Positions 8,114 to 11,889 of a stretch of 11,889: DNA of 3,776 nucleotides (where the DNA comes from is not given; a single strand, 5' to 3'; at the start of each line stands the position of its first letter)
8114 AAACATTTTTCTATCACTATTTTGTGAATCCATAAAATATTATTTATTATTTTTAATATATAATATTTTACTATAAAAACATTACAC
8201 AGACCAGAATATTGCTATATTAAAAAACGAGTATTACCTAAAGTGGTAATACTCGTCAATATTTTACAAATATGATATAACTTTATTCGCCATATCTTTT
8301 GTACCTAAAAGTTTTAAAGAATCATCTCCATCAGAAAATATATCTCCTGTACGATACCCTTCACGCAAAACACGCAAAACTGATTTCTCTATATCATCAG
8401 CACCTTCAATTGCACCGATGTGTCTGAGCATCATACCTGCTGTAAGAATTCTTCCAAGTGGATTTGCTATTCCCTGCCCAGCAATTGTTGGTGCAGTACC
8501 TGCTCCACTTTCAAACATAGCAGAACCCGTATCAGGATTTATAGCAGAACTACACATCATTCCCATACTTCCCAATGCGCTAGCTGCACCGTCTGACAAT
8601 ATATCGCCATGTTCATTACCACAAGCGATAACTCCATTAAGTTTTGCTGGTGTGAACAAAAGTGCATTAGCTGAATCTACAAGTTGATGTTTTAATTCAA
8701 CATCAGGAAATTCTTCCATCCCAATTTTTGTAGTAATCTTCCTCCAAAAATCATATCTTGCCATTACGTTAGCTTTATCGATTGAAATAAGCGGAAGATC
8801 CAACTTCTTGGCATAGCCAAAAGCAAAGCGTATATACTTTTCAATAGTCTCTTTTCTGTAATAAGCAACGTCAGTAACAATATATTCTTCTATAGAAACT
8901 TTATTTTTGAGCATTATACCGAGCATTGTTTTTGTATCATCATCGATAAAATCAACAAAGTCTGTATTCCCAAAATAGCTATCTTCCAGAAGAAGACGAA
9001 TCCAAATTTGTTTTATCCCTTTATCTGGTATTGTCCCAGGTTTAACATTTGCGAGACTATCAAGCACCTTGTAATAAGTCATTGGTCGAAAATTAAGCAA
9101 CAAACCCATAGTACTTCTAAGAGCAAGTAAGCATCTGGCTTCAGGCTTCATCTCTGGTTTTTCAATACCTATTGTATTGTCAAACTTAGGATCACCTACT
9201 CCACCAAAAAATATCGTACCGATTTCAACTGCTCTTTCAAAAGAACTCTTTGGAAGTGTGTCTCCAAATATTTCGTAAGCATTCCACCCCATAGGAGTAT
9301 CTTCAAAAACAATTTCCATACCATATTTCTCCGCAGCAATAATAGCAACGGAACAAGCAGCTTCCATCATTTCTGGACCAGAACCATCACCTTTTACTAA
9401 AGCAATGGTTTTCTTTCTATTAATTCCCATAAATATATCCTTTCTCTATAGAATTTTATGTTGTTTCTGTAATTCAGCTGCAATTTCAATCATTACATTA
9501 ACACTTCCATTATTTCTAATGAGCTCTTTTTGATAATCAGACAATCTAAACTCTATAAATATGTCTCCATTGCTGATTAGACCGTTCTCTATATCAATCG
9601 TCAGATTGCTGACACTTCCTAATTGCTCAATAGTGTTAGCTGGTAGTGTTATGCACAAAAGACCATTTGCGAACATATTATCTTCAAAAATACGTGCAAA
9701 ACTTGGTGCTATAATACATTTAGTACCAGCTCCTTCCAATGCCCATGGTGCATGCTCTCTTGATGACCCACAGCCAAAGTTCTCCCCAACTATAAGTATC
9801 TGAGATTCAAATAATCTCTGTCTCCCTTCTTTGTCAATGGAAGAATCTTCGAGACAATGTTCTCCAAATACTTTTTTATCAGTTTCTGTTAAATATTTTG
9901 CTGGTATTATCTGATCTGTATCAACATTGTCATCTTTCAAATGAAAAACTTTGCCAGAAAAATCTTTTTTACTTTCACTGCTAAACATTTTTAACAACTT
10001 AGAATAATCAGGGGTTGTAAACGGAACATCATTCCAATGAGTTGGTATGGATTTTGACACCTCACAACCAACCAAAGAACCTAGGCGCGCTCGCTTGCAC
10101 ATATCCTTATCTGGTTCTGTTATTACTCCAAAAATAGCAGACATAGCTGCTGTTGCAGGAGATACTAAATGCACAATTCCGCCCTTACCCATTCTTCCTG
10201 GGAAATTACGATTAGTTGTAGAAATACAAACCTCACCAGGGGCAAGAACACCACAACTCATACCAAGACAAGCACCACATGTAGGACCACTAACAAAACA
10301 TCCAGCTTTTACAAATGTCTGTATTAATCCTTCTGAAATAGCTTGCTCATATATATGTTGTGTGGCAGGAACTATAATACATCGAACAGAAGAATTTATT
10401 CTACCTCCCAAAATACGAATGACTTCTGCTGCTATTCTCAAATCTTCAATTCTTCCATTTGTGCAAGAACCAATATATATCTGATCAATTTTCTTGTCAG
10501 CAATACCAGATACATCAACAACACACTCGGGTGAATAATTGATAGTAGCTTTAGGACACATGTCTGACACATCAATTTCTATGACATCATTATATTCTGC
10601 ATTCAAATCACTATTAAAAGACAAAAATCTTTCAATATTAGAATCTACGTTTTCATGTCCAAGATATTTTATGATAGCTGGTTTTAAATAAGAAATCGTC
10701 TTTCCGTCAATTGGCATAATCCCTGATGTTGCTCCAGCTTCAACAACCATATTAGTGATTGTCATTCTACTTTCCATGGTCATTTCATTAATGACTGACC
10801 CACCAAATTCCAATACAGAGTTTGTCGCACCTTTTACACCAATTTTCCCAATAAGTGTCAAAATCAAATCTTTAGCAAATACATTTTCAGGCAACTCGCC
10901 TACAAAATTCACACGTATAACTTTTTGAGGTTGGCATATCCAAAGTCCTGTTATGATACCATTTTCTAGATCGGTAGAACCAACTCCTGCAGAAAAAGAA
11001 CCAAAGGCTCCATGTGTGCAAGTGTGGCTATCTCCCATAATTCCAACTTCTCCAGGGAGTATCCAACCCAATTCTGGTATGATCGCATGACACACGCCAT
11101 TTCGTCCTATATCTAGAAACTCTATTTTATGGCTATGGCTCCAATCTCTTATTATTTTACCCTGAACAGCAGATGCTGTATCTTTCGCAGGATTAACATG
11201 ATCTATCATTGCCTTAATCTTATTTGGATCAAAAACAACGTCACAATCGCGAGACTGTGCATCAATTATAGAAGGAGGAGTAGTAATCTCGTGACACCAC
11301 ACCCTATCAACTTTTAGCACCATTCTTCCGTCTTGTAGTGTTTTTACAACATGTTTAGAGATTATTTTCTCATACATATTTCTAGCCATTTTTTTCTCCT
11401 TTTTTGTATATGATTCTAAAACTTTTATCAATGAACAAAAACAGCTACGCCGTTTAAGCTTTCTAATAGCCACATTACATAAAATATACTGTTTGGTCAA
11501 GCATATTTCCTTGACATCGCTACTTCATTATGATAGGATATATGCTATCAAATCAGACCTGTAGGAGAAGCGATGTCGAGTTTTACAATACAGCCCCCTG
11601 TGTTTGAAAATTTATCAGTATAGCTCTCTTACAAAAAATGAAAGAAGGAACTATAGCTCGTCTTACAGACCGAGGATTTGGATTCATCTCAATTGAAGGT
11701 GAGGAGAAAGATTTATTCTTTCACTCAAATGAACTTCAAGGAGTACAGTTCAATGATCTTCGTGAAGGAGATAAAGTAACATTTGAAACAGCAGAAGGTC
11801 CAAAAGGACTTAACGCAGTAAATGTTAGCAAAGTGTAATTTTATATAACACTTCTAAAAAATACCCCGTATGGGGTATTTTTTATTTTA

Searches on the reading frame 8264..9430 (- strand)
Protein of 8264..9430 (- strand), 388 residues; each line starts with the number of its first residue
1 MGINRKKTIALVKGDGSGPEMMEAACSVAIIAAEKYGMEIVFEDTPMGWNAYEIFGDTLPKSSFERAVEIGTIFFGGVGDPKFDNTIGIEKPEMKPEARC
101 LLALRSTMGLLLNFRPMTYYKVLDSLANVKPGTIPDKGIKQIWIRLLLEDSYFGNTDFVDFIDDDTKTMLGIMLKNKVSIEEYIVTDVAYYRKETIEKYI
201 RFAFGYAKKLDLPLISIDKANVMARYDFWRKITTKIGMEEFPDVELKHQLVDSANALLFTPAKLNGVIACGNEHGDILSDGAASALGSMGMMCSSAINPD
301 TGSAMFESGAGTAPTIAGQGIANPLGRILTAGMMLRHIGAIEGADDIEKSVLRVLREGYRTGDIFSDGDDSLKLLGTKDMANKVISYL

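Call 12: search_protein_families(library=ncbifam, proteins=[window:8264-9430:-], max_evalue=0.01)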
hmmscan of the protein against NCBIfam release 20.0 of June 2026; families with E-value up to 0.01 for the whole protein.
window:8264-9430:- (388 aa): 18 families
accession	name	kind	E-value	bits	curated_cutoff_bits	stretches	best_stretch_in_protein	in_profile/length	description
TIGR00169.1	leuB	equivalog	2.1e-70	237.5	353.2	1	9-368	2-336/349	3-isopropylmalate dehydrogenase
NF002898.0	PRK03437.1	equivalog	2.2e-46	158.7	393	1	5-358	3-326/347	3-isopropylmalate dehydrogenase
TIGR02088.1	LEU3_arch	subfamily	2.3e-46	158.5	409.8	1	9-365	1-311/324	isopropylmalate/isohomocitrate dehydrogenases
TIGR02089.1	TTC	equivalog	2.8e-44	151.5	470.4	2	181-365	151-336/352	tartrate dehydrogenase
NF006673.0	PRK09222.1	equivalog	2.3e-43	148.9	509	2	193-387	148-340/482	NADP-dependent isocitrate dehydrogenase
NF006048.0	PRK08194.1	equivalog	7e-43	147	501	2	181-367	148-335/352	tartrate dehydrogenase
NF040619.1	AksF_Meth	equivalog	1.7e-40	139.1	500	1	8-365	3-331/343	homoisocitrate dehydrogenase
NF040626.1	AksF2_Meth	equivalog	5.9e-38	130.9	540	2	189-385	138-327/333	homoisocitrate dehydrogenase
TIGR02924.1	ICDH_alpha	equivalog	9e-36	123.9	561.35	1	192-386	143-335/473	isocitrate dehydrogenase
NF006529.0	PRK08997.1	equivalog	1e-31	110.2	510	2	176-362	130-315/335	isocitrate dehydrogenase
NF040855.1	iso_homocit_dh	equivalog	2.3e-30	106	680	1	181-364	125-302/345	isocitrate--homoisocitrate dehydrogenase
TIGR00175.1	mito_nad_idh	equivalog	1.2e-25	90.4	432.4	1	192-365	144-318/334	isocitrate dehydrogenase (NAD(+))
TIGR00183.1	prok_nadp_idh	equivalog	4.7e-24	85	567.3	2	229-387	263-415/417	isocitrate dehydrogenase (NADP(+))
NF005036.0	PRK06451.1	equivalog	3.5e-23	82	484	2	264-386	288-406/412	NADP-dependent isocitrate dehydrogenase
NF005425.0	PRK07006.1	equivalog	7.7e-21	74.3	490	1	256-385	288-413/416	NADP-dependent isocitrate dehydrogenase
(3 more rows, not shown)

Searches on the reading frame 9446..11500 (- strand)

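Call 12: search_protein_families(library=ncbifam, proteins=[window:9446-11500:-], max_evalue=0.01)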
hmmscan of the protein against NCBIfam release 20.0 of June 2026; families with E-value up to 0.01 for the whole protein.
window:9446-11500:- (684 aa): 26 families (the best 25 are shown)
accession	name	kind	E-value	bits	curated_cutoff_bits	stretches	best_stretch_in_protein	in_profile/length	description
NF001614.1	PRK00402.1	subfamily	1e-148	495.5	385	1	42-463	3-414/415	aconitase/3-isopropylmalate dehydratase large subunit family protein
TIGR01343.1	hacA_fam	subfamily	3.2e-136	454.2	385.7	1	43-463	3-411/412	homoaconitate hydratase family protein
TIGR02083.1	LEU2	equivalog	1.3e-124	416.4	610.65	1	42-465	3-418/419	3-isopropylmalate dehydratase large subunit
TIGR02086.1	IPMI_arch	subfamily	1.1e-119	399.9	410.15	1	41-464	2-410/411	3-isopropylmalate dehydratase/homoaconitate hydratase family large subunit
NF040615.1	HacA_Meth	equivalog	8.8e-115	383.7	550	1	42-462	3-417/419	homoaconitase large subunit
NF009116.0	PRK12466.1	subfamily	2.9e-111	372.3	531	2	37-332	2-305/472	3-isopropylmalate dehydratase large subunit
NF004016.0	PRK05478.1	subfamily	3.9e-108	362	510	2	38-331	2-302/468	3-isopropylmalate dehydratase large subunit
NF005558.0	PRK07229.1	equivalog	4.5e-100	336.1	612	1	38-655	1-615/647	aconitate hydratase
TIGR00170.1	leuC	equivalog_domain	4.9e-93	312.3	560.25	2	38-331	1-301/466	3-isopropylmalate dehydratase large subunit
TIGR01342.1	acon_putative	hypoth_equivalog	1.5e-81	274.6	719.15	1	43-622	3-585/655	putative aconitate hydratase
TIGR00139.1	h_aconitase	equivalog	4.8e-74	250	529.9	2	41-466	3-457/709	homoaconitase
TIGR01340.1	aconitase_mito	equivalog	1.4e-48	165.8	825.35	2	61-438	53-448/745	aconitate hydratase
NF002458.0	PRK01641.1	subfamily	4.2e-41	140.7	167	1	513-664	6-172/202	3-isopropylmalate dehydratase small subunit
NF006690.0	PRK09238.1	equivalog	1.3e-37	129.2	782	1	134-464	467-815/852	bifunctional aconitate hydratase 2/2-methylisocitrate dehydratase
TIGR02084.1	leud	equivalog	2.5e-35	121.4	245.85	1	517-669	2-153/156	3-isopropylmalate dehydratase small subunit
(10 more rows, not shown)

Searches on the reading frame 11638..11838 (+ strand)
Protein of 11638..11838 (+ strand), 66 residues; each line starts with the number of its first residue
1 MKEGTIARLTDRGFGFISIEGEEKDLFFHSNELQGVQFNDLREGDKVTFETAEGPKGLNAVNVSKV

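Call 63: search_protein_families(library=pfam, proteins=[window:11638-11838:+], max_evalue=0.00001)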
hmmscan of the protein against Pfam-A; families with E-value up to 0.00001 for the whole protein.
window:11638-11838:+ (66 aa): 2 families
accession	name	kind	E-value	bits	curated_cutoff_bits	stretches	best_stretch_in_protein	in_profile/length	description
PF00313.28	CSD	-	3e-18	65.9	27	1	3-65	2-65/66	'Cold-shock' DNA-binding domain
PF08206.17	OB_RNB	-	4.8e-06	26.6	24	0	8-49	4-40/58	Ribonuclease B OB domain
